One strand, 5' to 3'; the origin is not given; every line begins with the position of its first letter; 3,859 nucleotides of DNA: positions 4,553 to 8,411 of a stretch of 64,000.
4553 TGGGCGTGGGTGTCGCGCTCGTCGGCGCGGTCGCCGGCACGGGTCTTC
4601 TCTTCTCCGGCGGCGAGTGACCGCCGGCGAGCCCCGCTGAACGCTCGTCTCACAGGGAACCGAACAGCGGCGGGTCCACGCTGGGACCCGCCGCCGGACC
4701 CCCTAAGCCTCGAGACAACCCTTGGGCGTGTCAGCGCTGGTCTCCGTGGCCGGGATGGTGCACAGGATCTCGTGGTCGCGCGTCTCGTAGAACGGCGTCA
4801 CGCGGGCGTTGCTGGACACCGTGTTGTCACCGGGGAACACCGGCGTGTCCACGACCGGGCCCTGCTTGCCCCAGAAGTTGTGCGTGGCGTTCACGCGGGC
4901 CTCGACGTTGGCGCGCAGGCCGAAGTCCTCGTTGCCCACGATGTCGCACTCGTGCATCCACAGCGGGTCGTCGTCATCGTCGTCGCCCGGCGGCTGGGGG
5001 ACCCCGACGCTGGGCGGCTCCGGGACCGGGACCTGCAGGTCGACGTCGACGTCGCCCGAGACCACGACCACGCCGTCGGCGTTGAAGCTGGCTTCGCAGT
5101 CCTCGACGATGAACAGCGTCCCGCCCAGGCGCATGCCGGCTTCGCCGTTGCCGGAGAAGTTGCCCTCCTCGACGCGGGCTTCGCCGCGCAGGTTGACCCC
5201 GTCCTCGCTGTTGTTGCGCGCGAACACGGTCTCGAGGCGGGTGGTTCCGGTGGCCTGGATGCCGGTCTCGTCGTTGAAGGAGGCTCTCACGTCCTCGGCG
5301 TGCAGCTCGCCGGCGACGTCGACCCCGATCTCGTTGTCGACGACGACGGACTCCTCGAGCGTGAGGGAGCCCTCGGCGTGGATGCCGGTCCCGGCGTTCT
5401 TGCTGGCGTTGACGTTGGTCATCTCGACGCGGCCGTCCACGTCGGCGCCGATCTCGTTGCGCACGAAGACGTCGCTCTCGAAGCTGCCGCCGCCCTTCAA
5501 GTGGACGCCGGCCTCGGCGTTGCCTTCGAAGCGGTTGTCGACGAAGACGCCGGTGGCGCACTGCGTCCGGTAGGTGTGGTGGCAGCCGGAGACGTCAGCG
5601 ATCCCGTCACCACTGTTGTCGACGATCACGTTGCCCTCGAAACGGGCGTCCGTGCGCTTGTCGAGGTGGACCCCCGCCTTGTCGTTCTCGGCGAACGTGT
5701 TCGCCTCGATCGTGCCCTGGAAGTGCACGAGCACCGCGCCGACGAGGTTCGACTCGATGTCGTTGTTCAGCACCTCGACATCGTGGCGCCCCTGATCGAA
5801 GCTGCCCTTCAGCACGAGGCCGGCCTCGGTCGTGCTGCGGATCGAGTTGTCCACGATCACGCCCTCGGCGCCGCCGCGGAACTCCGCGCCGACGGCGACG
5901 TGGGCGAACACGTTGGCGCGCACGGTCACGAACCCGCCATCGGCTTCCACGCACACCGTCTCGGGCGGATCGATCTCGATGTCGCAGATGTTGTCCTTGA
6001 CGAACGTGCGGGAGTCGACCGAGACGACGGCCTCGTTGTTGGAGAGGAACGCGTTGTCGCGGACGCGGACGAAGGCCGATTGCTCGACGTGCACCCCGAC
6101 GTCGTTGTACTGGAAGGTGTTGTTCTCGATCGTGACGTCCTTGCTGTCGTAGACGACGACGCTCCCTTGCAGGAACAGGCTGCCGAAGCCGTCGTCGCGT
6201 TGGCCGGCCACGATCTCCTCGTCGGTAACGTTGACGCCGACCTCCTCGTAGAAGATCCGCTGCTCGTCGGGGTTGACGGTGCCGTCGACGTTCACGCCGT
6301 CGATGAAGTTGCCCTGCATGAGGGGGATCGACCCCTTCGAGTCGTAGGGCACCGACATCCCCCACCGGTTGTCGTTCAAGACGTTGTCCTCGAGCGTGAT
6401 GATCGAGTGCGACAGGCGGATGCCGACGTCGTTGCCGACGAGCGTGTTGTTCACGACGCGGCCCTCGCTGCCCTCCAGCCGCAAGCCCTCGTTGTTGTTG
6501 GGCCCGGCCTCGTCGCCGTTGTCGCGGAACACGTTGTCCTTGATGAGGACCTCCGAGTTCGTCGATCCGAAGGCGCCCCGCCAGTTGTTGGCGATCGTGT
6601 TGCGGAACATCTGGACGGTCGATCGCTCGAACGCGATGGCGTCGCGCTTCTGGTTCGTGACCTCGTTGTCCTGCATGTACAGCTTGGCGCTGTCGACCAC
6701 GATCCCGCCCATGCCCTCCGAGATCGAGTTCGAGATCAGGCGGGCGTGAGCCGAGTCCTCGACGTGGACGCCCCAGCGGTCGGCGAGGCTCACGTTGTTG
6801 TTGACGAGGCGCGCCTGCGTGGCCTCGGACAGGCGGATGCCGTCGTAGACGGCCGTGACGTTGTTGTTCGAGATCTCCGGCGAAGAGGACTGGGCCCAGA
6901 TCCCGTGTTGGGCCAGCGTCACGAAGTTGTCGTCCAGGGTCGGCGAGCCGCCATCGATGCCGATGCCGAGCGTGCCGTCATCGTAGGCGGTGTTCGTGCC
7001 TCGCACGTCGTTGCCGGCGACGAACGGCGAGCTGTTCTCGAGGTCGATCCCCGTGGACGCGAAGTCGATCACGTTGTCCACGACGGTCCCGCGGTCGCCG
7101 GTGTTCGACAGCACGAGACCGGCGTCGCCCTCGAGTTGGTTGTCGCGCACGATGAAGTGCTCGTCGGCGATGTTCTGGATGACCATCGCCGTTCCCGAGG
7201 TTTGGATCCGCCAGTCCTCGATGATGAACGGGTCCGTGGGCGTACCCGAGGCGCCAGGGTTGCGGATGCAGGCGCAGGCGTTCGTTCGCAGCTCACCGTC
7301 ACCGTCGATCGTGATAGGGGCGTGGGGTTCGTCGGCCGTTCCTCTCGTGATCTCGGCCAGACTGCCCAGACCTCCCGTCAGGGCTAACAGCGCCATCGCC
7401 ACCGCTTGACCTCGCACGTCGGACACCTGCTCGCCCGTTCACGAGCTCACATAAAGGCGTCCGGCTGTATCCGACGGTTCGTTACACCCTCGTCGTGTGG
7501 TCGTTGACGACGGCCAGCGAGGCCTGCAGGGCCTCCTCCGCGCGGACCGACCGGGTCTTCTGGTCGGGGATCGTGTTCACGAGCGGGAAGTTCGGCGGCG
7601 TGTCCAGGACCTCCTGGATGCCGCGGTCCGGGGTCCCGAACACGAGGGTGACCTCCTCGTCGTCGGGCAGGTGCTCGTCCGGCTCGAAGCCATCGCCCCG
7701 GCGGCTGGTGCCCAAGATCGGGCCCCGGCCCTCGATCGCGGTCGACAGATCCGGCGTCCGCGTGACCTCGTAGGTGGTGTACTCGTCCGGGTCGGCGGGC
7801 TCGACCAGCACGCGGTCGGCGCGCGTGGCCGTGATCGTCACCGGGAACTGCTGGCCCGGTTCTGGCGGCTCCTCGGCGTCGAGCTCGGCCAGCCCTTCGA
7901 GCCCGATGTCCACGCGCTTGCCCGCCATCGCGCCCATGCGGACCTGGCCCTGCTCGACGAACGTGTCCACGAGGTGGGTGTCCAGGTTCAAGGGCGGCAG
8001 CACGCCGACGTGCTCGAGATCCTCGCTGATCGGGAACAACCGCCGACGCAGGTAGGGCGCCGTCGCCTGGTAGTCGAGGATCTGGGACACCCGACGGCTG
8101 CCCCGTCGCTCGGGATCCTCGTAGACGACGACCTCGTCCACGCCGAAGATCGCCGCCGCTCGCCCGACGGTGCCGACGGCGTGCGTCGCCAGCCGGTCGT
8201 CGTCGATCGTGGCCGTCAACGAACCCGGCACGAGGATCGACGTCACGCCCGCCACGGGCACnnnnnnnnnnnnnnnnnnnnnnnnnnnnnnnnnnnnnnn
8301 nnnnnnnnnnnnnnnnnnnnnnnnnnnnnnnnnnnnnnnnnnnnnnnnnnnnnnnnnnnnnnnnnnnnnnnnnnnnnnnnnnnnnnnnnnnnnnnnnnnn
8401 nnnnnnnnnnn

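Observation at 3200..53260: Synthesis: a genome-wide hairpin-cassette accretion process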

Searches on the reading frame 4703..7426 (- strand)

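Call 68: search_protein_families(library=pfam, proteins=[window:4703-7426:-], max_evalue=0.001)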
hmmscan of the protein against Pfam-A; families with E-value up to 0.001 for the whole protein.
window:4703-7426:- (907 aa): 2 families
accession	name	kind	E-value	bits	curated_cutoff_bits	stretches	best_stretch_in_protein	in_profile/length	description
PF13229.12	Beta_helix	-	1.6e-44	151.7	25.9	4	196-347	2-155/158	Right handed beta helix region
PF05048.19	NosD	-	3.5e-37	128.3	23.6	4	195-353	17-172/212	Periplasmic copper-binding protein (NosD)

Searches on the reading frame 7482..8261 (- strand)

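Call 68: search_protein_families(library=pfam, proteins=[window:7482-8261:-], max_evalue=0.001)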
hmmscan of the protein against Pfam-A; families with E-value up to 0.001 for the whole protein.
window:7482-8261:- (259 aa): 1 family
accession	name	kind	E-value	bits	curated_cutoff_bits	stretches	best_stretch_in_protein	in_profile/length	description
PF02598.22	Methyltrn_RNA_3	-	3.4e-33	115.8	27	1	7-251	2-301/302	Putative RNA methyltransferase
